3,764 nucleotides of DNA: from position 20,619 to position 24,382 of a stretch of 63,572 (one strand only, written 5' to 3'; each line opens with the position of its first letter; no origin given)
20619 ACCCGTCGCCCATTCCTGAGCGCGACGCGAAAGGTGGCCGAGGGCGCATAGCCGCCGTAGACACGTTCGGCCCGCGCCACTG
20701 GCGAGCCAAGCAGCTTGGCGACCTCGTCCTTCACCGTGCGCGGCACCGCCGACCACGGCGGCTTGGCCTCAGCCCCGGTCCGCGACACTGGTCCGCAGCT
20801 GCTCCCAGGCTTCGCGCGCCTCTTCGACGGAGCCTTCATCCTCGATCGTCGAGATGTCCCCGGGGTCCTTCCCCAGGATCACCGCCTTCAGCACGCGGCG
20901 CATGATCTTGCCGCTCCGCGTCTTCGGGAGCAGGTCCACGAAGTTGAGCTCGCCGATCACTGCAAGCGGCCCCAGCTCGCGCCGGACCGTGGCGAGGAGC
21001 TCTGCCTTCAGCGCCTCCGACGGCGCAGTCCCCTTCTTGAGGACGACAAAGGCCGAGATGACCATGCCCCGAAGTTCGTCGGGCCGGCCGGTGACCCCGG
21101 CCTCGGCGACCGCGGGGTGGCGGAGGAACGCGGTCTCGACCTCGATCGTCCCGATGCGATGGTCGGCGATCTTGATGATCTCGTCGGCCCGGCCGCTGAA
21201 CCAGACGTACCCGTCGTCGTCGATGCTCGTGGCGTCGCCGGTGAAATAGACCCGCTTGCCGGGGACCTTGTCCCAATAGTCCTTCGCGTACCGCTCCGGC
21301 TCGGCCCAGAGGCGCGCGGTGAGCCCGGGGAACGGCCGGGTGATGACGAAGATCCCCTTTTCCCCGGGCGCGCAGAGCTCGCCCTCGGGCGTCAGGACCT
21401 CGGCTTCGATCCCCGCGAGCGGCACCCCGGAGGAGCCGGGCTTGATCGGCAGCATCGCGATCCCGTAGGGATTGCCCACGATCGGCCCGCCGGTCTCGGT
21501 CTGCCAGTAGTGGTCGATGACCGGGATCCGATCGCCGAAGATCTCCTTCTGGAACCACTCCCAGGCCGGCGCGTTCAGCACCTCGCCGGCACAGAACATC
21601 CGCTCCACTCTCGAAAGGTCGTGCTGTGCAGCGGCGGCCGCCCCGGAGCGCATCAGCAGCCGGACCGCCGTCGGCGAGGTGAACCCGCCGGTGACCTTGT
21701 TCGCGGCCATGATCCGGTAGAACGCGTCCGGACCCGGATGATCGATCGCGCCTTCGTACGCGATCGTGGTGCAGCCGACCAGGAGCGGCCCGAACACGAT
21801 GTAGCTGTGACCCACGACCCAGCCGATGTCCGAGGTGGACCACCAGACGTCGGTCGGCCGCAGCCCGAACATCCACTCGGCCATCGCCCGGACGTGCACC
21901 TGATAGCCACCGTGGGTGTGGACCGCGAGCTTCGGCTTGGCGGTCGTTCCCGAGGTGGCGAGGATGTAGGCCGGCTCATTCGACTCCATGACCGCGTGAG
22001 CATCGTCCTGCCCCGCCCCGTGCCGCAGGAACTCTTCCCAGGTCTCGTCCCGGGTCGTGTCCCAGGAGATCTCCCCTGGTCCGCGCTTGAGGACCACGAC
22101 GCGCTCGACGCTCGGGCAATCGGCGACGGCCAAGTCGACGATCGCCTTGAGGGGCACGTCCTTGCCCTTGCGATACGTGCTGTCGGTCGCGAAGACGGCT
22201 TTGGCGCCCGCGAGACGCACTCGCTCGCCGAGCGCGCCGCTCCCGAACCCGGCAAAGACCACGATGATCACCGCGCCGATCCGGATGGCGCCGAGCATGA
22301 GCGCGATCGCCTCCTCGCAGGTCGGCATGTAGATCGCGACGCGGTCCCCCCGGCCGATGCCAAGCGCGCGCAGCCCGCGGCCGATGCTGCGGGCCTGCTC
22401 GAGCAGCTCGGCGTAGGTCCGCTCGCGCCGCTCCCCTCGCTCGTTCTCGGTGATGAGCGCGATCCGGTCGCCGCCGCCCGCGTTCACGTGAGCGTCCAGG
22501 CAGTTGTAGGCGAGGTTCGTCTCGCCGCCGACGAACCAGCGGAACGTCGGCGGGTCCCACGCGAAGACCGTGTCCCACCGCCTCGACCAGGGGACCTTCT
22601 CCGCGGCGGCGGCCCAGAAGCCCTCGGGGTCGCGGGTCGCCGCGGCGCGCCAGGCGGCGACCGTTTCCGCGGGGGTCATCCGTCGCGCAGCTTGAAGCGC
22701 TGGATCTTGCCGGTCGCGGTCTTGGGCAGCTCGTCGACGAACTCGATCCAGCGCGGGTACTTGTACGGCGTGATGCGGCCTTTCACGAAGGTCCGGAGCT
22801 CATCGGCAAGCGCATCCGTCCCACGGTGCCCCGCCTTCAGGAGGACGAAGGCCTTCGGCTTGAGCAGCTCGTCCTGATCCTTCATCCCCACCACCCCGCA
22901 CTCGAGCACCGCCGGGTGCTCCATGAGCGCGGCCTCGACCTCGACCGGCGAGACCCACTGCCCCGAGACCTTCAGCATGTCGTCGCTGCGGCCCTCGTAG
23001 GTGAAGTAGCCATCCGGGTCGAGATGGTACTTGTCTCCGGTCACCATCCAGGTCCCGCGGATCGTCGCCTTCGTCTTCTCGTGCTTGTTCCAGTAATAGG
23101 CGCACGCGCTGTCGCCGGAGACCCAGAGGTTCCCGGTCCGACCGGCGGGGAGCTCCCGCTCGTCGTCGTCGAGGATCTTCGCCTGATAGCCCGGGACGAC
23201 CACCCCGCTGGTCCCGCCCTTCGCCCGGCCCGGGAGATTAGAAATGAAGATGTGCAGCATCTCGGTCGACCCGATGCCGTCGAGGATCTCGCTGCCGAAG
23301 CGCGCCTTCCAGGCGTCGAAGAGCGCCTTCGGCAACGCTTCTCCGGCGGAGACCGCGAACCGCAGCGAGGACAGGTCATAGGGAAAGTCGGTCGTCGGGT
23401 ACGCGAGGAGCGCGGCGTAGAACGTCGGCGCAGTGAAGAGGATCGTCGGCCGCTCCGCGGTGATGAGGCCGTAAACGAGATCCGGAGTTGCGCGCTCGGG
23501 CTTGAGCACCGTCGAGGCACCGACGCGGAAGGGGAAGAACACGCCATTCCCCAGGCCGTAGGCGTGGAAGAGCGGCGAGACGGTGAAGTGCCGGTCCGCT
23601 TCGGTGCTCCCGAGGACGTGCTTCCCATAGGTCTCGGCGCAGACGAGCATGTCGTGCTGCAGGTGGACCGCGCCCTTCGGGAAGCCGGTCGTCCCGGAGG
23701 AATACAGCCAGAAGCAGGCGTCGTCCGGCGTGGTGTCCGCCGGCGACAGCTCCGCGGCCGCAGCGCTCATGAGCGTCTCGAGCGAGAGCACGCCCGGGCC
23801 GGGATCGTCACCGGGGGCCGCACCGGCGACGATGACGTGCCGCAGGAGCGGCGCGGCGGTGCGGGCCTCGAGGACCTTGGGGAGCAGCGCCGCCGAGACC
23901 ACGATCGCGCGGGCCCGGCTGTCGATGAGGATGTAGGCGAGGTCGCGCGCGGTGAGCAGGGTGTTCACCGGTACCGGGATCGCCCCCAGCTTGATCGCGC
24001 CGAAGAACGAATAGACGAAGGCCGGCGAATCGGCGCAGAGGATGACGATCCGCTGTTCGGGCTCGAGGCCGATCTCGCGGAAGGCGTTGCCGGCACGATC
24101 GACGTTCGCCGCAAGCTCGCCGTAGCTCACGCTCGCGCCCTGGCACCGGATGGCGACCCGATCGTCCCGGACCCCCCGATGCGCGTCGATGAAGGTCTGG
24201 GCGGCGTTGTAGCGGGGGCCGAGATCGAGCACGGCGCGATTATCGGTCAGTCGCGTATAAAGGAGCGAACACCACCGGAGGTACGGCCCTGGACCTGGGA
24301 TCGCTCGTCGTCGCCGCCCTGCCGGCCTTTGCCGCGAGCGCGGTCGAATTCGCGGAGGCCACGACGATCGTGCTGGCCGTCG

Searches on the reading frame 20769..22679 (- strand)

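Call 81: search_protein_families(library=pfam, proteins=[window:20769-22679:-], max_evalue=0.00001)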
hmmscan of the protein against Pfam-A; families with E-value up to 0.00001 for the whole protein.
window:20769-22679:- (636 aa): 3 families
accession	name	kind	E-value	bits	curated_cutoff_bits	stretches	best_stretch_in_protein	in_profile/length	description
PF00501.34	AMP-binding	-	1.4e-74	251.6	29.9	1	67-449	6-377/384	AMP-binding enzyme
PF13193.12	AMP-binding_C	-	1.4e-24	87.3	24.5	1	513-591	1-76/76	AMP-binding enzyme C-terminal domain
PF16177.11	ACAS_N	-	5.8e-17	61.7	27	1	10-60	4-55/55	Acetyl-coenzyme A synthetase N-terminus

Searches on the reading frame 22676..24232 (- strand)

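Call 81: search_protein_families(library=pfam, proteins=[window:22676-24232:-], max_evalue=0.00001)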
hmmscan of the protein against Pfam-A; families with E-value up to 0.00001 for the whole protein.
window:22676-24232:- (518 aa): 2 families
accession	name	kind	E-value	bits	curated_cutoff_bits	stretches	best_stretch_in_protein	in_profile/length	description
PF00501.34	AMP-binding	-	2.1e-79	267.5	29.9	1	22-381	8-384/384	AMP-binding enzyme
PF13193.12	AMP-binding_C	-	4.2e-22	79.3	24.5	1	431-509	1-76/76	AMP-binding enzyme C-terminal domain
